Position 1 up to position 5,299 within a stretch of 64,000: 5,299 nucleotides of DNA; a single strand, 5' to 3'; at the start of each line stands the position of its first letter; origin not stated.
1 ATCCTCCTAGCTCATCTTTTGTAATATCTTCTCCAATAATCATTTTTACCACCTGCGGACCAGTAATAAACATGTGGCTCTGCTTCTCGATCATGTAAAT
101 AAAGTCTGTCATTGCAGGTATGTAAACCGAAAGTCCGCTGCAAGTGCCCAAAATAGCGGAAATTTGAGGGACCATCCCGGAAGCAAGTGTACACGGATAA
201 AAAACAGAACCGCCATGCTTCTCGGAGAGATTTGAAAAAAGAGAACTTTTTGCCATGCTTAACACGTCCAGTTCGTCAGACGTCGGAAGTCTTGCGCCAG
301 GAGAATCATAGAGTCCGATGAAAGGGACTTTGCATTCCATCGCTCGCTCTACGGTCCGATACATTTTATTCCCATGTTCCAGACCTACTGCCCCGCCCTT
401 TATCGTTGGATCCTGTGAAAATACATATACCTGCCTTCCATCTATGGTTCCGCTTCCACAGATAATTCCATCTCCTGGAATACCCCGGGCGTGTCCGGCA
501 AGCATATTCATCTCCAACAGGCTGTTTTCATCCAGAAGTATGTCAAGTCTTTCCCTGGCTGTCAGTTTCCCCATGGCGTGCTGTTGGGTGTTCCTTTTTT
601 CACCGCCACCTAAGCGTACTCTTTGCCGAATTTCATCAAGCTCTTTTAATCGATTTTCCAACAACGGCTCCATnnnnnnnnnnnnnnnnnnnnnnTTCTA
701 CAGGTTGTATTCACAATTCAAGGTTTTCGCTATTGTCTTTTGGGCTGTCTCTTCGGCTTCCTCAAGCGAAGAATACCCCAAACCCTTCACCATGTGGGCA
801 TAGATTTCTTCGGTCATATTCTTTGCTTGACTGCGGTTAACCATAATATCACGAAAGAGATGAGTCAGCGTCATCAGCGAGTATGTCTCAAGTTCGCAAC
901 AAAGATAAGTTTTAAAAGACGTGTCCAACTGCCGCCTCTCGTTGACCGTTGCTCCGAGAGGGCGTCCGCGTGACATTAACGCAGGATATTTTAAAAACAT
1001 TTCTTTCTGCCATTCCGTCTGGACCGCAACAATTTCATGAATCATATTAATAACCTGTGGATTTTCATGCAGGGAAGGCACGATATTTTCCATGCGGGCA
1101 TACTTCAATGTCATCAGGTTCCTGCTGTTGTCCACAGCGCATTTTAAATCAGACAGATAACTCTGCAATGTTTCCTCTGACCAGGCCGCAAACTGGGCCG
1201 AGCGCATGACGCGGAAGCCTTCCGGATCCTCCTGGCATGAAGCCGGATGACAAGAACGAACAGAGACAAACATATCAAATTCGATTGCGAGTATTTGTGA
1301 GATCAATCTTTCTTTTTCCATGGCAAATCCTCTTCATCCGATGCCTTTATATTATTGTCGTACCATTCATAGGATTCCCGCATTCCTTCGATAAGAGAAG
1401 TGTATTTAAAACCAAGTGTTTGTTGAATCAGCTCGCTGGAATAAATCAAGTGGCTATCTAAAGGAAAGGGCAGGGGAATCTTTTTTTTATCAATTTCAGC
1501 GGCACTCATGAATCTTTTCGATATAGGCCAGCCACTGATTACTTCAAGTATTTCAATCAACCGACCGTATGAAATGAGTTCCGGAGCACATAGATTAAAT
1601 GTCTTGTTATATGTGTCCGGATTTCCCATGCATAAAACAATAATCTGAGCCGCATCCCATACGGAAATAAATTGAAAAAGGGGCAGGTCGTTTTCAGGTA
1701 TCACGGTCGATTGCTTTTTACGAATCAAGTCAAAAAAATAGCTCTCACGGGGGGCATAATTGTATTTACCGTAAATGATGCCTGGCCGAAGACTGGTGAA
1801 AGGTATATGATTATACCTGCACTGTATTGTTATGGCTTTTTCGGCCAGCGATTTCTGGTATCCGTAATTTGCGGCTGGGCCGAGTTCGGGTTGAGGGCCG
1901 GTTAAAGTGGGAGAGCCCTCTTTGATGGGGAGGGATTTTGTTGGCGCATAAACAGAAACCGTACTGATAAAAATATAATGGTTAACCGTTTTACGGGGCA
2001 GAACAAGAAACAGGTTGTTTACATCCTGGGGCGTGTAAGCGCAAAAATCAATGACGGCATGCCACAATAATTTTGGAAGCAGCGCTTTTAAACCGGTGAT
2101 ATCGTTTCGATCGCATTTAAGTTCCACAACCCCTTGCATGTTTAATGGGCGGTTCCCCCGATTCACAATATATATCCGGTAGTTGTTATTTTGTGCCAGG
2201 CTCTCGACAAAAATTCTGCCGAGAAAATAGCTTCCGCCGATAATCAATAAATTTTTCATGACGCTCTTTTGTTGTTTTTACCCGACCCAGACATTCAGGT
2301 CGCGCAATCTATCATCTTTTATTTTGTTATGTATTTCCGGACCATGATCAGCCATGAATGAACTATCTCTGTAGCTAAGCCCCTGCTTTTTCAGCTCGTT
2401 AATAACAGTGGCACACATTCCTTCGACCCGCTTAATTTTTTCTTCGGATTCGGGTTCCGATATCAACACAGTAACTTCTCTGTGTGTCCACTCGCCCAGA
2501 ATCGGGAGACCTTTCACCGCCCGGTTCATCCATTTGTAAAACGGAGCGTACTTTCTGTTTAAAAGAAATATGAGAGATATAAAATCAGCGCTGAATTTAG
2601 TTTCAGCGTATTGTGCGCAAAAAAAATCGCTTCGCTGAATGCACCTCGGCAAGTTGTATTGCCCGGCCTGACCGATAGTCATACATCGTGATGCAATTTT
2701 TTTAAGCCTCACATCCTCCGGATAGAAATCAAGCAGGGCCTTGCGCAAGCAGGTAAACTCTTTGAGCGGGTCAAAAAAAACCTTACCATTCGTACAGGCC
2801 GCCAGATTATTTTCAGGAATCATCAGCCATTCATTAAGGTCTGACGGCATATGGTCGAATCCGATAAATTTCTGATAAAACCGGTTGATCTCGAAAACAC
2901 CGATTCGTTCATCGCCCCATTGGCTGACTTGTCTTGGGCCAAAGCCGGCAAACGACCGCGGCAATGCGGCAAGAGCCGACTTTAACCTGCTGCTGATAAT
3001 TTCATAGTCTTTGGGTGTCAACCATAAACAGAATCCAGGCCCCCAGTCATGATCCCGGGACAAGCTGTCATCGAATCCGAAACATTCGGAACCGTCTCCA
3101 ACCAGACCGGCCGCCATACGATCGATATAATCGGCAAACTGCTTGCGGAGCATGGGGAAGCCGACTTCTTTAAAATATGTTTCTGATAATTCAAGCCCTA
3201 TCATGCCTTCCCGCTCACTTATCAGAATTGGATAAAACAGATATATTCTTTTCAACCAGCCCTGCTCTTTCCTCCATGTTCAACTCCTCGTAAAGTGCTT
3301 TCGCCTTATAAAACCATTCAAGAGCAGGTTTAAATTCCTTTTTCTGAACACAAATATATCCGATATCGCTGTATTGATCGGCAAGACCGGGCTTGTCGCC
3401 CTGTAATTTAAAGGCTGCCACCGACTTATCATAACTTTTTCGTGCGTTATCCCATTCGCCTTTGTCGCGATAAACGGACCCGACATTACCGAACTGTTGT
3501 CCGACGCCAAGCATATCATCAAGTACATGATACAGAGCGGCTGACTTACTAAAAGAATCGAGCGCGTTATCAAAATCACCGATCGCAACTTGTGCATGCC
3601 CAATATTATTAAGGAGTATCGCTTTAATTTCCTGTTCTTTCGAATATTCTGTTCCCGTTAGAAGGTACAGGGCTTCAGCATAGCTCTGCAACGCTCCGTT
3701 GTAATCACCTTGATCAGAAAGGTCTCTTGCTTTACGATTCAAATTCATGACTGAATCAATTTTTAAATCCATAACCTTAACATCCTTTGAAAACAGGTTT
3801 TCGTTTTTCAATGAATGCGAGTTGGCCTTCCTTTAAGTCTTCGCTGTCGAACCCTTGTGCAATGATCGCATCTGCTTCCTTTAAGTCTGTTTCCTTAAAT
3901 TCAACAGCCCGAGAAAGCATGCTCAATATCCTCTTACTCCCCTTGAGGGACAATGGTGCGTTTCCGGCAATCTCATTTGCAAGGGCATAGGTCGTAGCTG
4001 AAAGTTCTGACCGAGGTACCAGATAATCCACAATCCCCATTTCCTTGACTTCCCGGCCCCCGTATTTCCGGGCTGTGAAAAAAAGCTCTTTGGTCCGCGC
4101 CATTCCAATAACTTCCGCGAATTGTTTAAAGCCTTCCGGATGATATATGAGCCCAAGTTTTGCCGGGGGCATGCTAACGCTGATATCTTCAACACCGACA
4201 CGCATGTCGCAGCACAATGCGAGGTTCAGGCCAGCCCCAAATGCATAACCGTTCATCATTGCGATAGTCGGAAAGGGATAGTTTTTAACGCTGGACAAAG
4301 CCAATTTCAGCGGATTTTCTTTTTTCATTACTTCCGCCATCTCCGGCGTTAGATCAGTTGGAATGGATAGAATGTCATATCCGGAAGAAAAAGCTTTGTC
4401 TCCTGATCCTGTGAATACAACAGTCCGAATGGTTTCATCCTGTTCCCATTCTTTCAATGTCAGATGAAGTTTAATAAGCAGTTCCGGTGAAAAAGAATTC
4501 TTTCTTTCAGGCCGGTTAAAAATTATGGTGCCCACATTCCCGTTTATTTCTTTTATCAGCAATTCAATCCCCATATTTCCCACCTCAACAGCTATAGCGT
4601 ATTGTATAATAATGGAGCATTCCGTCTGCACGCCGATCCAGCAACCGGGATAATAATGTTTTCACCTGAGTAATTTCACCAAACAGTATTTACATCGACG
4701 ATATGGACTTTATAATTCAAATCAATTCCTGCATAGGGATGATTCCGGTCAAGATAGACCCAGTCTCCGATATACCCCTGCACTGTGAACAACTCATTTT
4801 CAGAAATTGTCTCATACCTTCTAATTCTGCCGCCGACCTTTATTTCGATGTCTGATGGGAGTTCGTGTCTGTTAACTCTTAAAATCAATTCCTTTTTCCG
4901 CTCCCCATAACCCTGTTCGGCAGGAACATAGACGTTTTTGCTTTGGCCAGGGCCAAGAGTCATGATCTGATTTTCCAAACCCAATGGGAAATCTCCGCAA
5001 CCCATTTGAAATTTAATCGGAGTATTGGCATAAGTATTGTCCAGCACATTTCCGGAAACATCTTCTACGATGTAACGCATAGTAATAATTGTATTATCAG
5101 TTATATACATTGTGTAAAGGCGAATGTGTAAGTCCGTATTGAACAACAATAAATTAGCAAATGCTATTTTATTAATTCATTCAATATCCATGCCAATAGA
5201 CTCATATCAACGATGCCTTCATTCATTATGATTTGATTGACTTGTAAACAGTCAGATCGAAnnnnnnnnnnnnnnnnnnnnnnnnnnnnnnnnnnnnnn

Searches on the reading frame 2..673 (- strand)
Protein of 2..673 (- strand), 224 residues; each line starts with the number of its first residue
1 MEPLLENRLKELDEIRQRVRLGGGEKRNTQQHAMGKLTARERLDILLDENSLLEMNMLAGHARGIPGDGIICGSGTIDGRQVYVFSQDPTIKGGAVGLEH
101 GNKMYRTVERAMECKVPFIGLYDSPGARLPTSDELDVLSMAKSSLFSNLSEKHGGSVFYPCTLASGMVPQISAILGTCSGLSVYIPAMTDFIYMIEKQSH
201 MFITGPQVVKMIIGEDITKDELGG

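Call 18: search_protein_families(library=pfam, proteins=[window:2-673:-], max_evalue=0.01)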
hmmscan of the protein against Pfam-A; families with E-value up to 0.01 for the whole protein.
window:2-673:- (224 aa): 1 family
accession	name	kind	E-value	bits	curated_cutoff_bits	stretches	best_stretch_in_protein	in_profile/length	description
PF01039.27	Carboxyl_trans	-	2e-48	165.7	22.3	1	30-224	1-188/493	Carboxyl transferase domain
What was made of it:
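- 1..673 (-): Carboxyltransferase (N-terminal part; the gene runs off the window and is 524 aa in L039). Candidate alpha subunit of an (alkyl)malonyl-CoA decarboxylase or transcarboxylase. PF01039 (call 18).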

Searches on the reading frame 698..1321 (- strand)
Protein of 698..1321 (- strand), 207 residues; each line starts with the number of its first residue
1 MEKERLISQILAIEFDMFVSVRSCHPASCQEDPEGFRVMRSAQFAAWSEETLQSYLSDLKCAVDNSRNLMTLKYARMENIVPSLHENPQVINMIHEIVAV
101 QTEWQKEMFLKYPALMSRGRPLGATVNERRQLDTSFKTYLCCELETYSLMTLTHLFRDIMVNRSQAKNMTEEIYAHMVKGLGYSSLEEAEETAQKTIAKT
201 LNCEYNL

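Call 6: search_protein_families(library=ncbifam, proteins=[window:698-1321:-], max_evalue=0.00001)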
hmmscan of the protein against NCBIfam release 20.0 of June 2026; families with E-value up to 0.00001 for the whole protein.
window:698-1321:- (207 aa): 0 families

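Call 18: search_protein_families(library=pfam, proteins=[window:698-1321:-], max_evalue=0.01)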
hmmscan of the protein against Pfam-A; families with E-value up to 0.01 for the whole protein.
window:698-1321:- (207 aa): 1 family
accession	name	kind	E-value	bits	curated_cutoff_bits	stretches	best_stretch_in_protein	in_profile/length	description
PF13526.11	DUF4125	-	9.8e-57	192.2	25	1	4-191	1-197/197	Protein of unknown function (DUF4125)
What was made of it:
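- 698..1321 (-): DUF4125 protein, function unknown. PF13526 (call 18).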

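Call 29: find_encoding_contigs(protein=window:698-1321:-, flank=10000, max_places=4)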
Protein window:698-1321:- (207 aa): 1 contig read that carries it; 1 place shown.
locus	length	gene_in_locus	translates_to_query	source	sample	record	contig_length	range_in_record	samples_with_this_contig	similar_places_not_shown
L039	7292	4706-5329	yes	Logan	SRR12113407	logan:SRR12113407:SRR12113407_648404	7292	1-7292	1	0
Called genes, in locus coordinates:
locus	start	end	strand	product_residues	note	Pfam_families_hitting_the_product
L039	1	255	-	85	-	?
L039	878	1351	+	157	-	PF00254:FKBP_C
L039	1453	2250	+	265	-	PF00378:ECH_1, PF16113:ECH_2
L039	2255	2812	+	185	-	PF13424:TPR_12, PF00515:TPR_1 (faint), PF07719:TPR_2 (faint), PF13176:TPR_7 (faint), PF13181:TPR_8 (faint), PF13374:TPR_10 (faint), PF13432:TPR_16 (faint), PF13424:TPR_12, +2 more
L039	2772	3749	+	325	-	PF13228:DUF4037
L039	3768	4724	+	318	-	PF01370:Epimerase, PF07993:NAD_binding_4 (faint)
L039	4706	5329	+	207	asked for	PF13526:DUF4125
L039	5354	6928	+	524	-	PF01039:Carboxyl_trans, PF03255:ACCA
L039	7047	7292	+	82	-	?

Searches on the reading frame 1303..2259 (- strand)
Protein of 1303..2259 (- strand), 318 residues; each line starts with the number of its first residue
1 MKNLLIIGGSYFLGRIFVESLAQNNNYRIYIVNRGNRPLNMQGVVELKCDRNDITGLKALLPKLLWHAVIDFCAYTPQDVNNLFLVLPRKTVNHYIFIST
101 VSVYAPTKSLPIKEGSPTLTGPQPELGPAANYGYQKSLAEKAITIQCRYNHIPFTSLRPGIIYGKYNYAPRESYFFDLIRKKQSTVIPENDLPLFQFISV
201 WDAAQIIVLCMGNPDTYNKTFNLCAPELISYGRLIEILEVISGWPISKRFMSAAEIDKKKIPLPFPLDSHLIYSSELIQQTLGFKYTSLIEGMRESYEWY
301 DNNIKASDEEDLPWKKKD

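Call 6: search_protein_families(library=ncbifam, proteins=[window:1303-2259:-], max_evalue=0.00001)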
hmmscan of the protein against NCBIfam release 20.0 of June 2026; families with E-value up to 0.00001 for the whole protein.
window:1303-2259:- (318 aa): 1 family
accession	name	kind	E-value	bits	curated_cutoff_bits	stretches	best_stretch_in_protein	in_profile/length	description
TIGR01746.1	Thioester-redct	subfamily_domain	1.5e-08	34.3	213.35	1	94-257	130-293/371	thioester reductase domain-containing protein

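Call 18: search_protein_families(library=pfam, proteins=[window:1303-2259:-], max_evalue=0.01)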
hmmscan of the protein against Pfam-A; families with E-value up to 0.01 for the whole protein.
window:1303-2259:- (318 aa): 4 families
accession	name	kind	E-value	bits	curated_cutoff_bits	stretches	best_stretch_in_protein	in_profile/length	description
PF01370.27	Epimerase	-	1.4e-16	61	20.9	1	5-223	2-239/240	NAD dependent epimerase/dehydratase family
PF07993.18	NAD_binding_4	-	3e-06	27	20.1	1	90-165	127-210/258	Male sterility protein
PF01073.25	3Beta_HSD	-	0.00026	20.6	22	0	90-171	106-190/280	3-beta hydroxysteroid dehydrogenase/isomerase family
PF05368.20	NmrA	-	0.00059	20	27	0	188-281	179-270/298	NmrA-like family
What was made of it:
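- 1303..2259 (-): NAD-dependent epimerase/dehydratase-type SDR, function unknown. PF01370 (call 18).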

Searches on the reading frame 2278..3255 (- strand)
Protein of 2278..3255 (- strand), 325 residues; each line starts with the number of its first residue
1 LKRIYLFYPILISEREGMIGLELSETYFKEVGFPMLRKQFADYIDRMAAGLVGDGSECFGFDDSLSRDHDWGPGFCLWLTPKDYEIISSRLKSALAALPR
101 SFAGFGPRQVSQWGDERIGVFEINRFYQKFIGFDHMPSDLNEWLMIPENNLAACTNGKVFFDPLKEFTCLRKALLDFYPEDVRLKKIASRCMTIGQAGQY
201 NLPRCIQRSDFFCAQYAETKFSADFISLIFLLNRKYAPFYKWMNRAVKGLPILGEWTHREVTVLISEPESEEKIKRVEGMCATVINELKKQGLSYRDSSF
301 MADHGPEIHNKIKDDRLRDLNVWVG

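Call 6: search_protein_families(library=ncbifam, proteins=[window:2278-3255:-], max_evalue=0.00001)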
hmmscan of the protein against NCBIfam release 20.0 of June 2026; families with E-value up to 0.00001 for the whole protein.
window:2278-3255:- (325 aa): 0 families

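Call 18: search_protein_families(library=pfam, proteins=[window:2278-3255:-], max_evalue=0.01)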
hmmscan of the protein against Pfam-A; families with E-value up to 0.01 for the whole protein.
window:2278-3255:- (325 aa): 1 family
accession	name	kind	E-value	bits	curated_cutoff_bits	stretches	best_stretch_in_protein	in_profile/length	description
PF13228.11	DUF4037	-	3.6e-36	124.4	22.1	1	143-243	1-101/101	Domain of unknown function (DUF4037)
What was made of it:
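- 2278..3255 (-): DUF4037 protein, function unknown. PF13228 (call 18).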

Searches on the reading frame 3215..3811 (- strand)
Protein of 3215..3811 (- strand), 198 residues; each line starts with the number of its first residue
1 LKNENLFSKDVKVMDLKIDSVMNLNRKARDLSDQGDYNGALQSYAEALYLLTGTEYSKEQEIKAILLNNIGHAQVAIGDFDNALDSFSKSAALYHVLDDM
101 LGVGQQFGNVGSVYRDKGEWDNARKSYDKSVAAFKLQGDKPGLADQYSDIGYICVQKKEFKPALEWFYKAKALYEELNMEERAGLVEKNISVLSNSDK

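Call 18: search_protein_families(library=pfam, proteins=[window:3215-3811:-], max_evalue=0.01)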
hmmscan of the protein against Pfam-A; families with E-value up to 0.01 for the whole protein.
window:3215-3811:- (198 aa): 9 families
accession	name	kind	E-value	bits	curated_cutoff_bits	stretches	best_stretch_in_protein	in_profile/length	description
PF13424.12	TPR_12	-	8.6e-20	71.2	30.1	2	109-176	8-77/77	Tetratricopeptide repeat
PF00515.34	TPR_1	-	2.5e-14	52.8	27.8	1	65-93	2-30/34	Tetratricopeptide repeat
PF07719.23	TPR_2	-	5.3e-12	45.3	27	0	24-50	4-30/34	Tetratricopeptide repeat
PF13176.12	TPR_7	-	1.6e-09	37.5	27.9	0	108-129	3-24/36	Tetratricopeptide repeat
PF13181.12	TPR_8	-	3.8e-09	36.4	25.7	0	66-90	3-27/34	Tetratricopeptide repeat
PF13374.12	TPR_10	-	1.1e-08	35.3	27.5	0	24-49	5-30/42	Tetratricopeptide repeat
PF13414.12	TPR_11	-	2.6e-07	30.7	26.8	0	111-130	1-20/42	TPR repeat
PF13432.12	TPR_16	-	3.2e-06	27.9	32.7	0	111-174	4-61/65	Tetratricopeptide repeat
PF14938.12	SNAP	-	1.7e-05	24.9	25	1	80-183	51-154/282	Soluble NSF attachment protein, SNAP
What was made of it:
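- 3215..3811 (-): TPR-repeat protein. TPR families (call 18).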

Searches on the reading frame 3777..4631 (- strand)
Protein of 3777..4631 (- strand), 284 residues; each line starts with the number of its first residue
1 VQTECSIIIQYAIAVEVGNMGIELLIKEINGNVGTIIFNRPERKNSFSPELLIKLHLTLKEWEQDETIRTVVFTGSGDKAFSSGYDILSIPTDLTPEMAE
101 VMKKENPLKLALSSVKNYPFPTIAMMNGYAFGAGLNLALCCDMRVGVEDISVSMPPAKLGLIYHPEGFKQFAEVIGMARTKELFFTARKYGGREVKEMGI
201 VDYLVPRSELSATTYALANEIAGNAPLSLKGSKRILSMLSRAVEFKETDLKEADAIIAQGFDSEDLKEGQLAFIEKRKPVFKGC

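Call 6: search_protein_families(library=ncbifam, proteins=[window:3777-4631:-], max_evalue=0.00001)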
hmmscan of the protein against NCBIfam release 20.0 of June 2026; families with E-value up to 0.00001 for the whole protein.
window:3777-4631:- (284 aa): 71 families (the best 25 are shown)
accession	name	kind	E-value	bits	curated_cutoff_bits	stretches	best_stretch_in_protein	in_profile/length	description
NF004781.0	PRK06127.1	subfamily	2.9e-68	230.5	291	1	25-283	13-268/269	enoyl-CoA hydratase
NF004796.0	PRK06144.1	subfamily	4.2e-51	173.9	272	1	25-283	10-261/262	enoyl-CoA hydratase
NF008506.0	PRK11423.1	equivalog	6.7e-50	170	257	1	26-283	7-260/261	methylmalonyl-CoA decarboxylase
NF005802.0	PRK07657.1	equivalog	7.6e-48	163.3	363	1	26-283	7-259/260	enoyl-CoA hydratase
NF005891.0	PRK07854.1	equivalog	2.5e-42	145.2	237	1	30-283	7-242/243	enoyl-CoA hydratase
NF004475.0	PRK05809.1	subfamily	5.3e-41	140.8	394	1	22-282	3-258/260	short-chain-enoyl-CoA hydratase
NF051848.1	EnCoAHydtEchA19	equivalog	8.7e-41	140.2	400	1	29-283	6-257/258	enoyl-CoA hydratase EchA19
NF005803.0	PRK07658.1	equivalog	1.1e-39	136.4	313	1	27-283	6-256/257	enoyl-CoA hydratase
NF006566.0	PRK09076.1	subfamily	1.4e-39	136.3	286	1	25-282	7-258/260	enoyl-CoA hydratase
NF004857.0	PRK06210.1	equivalog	5.9e-38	130.9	341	1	26-283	11-274/275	enoyl-CoA hydratase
NF005073.0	PRK06495.1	subfamily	5.1e-37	127.6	296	1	25-283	6-256/257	enoyl-CoA hydratase/isomerase family protein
NF006100.0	PRK08252.1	subfamily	5.2e-36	124.5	282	1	25-283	5-253/254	crotonase/enoyl-CoA hydratase family protein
NF006699.0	PRK09245.1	subfamily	5.5e-36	124.2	354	1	24-283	4-265/266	crotonase/enoyl-CoA hydratase family protein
NF042430.2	EnCoAhydt_DpgD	equivalog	1.6e-35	122.9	400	1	30-283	4-257/258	enoyl-CoA-hydratase DpgD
NF004517.0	PRK05862.1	equivalog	9.1e-35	120.4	396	1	22-282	3-255/257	enoyl-CoA hydratase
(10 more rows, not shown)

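Call 18: search_protein_families(library=pfam, proteins=[window:3777-4631:-], max_evalue=0.01)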
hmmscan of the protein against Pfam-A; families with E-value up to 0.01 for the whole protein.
window:3777-4631:- (284 aa): 2 families
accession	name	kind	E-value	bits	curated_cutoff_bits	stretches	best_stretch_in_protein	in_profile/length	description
PF00378.25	ECH_1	-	6.2e-49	167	27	1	28-283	1-250/251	Enoyl-CoA hydratase/isomerase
PF16113.10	ECH_2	-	8.4e-28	98.3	27.2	1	33-268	1-233/335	Enoyl-CoA hydratase/isomerase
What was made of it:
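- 3777..4631 (-): Crotonase-fold protein lacking both hydratase glutamates. Candidate (alkyl)malonyl-CoA decarboxylase. The real start is probably about 57 nt downstream, because the gene called in L039 is 265 aa. PF00378; NCBIfam methylmalonyl-CoA decarboxylase scores 170 bits, below its cut-off of 257 (calls 6, 18).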

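Call 59: search_solved_structures(query=window:3777-4631:-, max_evalue=1e-25, show_alignments=1)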
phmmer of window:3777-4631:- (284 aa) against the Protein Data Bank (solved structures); distinct sequences matched with E-value up to 1e-25: 32.
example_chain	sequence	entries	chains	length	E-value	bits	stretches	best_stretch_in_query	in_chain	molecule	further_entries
5zai_A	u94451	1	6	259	1.6e-39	139.4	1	27-283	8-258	3-hydroxypropionyl-coenzyme A dehydratase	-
3kqf_A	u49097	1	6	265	8.6e-34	120.7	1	32-283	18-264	Enoyl-CoA hydratase/isomerase family protein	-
5z7r_A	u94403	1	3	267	1.7e-32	116.4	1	25-278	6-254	Short-chain-enoyl-CoA hydratase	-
7eum_C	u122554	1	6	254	6.4e-32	114.6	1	29-276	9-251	Enoyl-CoA hydratase/isomerase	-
4olq_A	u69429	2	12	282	7.6e-32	114.3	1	29-281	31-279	Enoyl-CoA hydratase/isomerase family protein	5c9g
1uiy_A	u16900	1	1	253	1.3e-31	113.6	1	30-281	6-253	Enoyl-CoA Hydratase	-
9ula_A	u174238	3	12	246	1.6e-31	113.3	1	29-235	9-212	Enoyl-CoA hydratase/isomerase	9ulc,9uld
28bq_A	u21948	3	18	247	1.7e-31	113.2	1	29-236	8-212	Enoyl-CoA hydratase/isomerase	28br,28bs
5jbw_A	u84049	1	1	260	5.9e-30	108.1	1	39-283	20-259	3-hydroxybutyryl-CoA dehydratase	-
5jbx_A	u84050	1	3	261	6e-30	108.1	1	39-283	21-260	3-hydroxybutyryl-CoA dehydratase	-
1hzd_A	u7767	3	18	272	1.2e-29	107.1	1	27-283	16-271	AU-BINDING PROTEIN/ENOYL-COA HYDRATASE | Methylglutaconyl-CoA hydratase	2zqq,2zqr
9qwv_A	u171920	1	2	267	2.4e-29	106.1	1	30-283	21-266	Enoyl-CoA hydratase, mitochondrial, putative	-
6lvp_A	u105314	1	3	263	2.9e-29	105.9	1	32-283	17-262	Enoyl-CoA hydratase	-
6sl9_AAA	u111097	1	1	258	6e-29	104.8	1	22-283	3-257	Enoyl-CoA hydratase/carnithine racemase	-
3r0o_A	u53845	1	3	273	6.8e-29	104.6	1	25-282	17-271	Carnitinyl-CoA dehydratase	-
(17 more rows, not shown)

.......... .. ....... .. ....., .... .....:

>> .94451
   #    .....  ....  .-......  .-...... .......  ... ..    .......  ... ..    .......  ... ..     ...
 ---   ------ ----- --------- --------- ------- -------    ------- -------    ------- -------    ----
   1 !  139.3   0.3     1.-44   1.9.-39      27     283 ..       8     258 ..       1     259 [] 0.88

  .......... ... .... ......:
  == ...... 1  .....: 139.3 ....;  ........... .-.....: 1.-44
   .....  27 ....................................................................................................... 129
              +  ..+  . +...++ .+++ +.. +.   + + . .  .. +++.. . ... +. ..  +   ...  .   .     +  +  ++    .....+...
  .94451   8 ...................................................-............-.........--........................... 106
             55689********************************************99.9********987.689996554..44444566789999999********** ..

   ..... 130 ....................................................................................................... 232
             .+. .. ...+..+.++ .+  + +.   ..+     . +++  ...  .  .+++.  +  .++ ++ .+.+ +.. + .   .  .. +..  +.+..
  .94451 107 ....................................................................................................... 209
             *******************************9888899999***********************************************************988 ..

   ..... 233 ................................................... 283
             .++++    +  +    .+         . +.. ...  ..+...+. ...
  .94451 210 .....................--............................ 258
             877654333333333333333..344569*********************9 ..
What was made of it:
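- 3777..4631 (-): Alignment to hydratase 5ZAI shows GAGLN instead of GGGLE and MPP instead of LPE (call 59).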

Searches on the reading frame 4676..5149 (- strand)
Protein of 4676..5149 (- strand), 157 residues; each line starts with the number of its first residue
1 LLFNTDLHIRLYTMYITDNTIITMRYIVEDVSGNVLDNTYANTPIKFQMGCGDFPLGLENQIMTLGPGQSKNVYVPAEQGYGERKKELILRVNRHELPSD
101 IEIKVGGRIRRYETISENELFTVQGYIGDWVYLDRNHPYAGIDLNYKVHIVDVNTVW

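Call 6: search_protein_families(library=ncbifam, proteins=[window:4676-5149:-], max_evalue=0.00001)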
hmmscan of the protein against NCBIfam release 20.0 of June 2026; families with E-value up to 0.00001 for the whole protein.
window:4676-5149:- (157 aa): 2 families
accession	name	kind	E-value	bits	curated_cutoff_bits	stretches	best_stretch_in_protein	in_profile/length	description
NF008008.0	PRK10737.1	equivalog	1.4e-10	41.4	174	1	14-153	1-139/196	peptidylprolyl isomerase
NF011676.0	PRK15095.1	equivalog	1.6e-08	34.2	125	1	16-155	5-145/156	FKBP-type peptidyl-prolyl cis-trans isomerase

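Call 18: search_protein_families(library=pfam, proteins=[window:4676-5149:-], max_evalue=0.01)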
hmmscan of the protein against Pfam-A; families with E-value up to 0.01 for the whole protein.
window:4676-5149:- (157 aa): 1 family
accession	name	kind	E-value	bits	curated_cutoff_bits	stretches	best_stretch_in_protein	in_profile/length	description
PF00254.34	FKBP_C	-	5.9e-09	36.6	21.1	1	17-86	6-76/94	FKBP-type peptidyl-prolyl cis-trans isomerase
